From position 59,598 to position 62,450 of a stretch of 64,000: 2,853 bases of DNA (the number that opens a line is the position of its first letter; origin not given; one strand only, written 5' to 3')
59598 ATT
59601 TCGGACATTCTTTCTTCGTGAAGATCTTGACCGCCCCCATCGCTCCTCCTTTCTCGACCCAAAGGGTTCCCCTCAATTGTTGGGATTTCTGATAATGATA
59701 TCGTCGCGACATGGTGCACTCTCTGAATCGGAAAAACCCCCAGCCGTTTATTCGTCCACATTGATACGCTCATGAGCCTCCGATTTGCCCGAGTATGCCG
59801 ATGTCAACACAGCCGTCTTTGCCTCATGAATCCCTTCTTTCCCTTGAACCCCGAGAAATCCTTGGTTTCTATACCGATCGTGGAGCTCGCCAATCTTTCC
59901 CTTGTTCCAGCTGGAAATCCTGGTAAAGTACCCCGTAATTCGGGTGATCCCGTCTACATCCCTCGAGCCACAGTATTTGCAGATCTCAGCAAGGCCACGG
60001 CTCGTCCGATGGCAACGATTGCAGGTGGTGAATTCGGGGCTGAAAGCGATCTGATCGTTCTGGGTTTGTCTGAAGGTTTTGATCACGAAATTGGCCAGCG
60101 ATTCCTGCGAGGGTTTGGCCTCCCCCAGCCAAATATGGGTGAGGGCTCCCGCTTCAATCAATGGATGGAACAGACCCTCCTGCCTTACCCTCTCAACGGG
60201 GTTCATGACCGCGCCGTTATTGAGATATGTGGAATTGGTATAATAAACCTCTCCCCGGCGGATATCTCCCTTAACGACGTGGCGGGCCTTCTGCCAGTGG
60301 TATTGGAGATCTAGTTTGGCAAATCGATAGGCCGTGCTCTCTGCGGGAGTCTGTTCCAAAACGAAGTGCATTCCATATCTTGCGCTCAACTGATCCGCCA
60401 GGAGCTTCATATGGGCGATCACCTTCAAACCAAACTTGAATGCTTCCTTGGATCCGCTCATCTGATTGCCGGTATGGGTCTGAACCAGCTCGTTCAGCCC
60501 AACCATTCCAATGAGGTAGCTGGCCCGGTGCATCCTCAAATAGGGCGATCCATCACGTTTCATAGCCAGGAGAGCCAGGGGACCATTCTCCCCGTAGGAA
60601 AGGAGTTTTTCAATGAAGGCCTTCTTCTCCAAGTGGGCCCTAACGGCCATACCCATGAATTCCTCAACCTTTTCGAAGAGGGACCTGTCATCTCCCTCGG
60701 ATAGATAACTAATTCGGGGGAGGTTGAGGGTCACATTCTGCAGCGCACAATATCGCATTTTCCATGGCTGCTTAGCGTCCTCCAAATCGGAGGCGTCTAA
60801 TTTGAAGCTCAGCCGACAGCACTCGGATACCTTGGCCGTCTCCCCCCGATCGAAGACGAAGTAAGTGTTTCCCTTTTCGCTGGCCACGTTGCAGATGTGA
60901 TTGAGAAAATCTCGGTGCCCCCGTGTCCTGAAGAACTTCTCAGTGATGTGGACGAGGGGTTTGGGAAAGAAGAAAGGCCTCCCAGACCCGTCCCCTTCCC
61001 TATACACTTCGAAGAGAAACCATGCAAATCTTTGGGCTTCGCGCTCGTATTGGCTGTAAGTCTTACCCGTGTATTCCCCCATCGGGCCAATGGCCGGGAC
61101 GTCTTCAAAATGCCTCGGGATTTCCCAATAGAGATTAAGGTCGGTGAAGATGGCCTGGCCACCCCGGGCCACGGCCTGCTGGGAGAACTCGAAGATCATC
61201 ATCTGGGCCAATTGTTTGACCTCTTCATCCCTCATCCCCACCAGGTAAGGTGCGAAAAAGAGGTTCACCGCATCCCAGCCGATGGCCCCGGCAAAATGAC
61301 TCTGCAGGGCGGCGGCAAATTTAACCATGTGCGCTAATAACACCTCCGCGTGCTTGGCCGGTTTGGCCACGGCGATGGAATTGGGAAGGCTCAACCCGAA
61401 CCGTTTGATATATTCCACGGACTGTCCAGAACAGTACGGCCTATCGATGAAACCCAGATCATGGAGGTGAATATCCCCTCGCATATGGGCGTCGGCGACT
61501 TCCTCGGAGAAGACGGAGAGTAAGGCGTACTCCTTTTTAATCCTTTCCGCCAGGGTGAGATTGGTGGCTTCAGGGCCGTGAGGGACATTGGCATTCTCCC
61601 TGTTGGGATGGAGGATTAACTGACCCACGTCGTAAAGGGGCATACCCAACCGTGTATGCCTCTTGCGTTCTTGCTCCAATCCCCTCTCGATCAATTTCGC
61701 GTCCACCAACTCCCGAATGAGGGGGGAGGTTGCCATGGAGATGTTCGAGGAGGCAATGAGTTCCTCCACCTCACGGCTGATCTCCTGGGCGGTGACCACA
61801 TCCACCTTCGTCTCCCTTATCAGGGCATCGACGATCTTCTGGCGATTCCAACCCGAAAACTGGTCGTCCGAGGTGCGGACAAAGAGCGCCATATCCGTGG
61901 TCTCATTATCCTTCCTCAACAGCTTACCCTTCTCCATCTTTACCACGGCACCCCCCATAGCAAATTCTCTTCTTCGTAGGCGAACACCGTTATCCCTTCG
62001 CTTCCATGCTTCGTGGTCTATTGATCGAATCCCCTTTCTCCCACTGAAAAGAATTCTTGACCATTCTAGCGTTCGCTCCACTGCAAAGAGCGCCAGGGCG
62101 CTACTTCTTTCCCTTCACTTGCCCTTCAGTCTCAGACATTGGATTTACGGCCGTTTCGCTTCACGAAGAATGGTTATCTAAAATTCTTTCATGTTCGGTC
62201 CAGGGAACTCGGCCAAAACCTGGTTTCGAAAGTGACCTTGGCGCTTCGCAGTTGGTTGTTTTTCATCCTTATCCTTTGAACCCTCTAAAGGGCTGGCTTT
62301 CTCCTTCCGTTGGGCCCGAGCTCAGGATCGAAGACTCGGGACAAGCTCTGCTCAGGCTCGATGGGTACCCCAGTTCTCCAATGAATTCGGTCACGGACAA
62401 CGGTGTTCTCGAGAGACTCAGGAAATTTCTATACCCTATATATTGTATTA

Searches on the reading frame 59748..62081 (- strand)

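Call 19: search_protein_families(library=pfam, proteins=[window:59748-62081:-])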
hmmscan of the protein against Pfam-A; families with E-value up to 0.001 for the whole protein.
window:59748-62081:- (777 aa): 2 families
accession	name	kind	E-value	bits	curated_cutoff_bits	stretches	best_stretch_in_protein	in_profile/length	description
PF13597.11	NRDD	-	6.7e-140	467.8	26.2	1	162-737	1-560/562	Anaerobic ribonucleoside-triphosphate reductase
PF03477.21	ATP-cone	-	0.00034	21.5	25.8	1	67-136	2-73/88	ATP cone domain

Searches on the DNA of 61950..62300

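Call 17: search_rna_families(source=window, start=61950, end=62300, threshold=evalue, max_evalue=10, show_alignments=3)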
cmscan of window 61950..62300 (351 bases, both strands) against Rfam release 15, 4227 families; matches with E-value up to 10: 0.
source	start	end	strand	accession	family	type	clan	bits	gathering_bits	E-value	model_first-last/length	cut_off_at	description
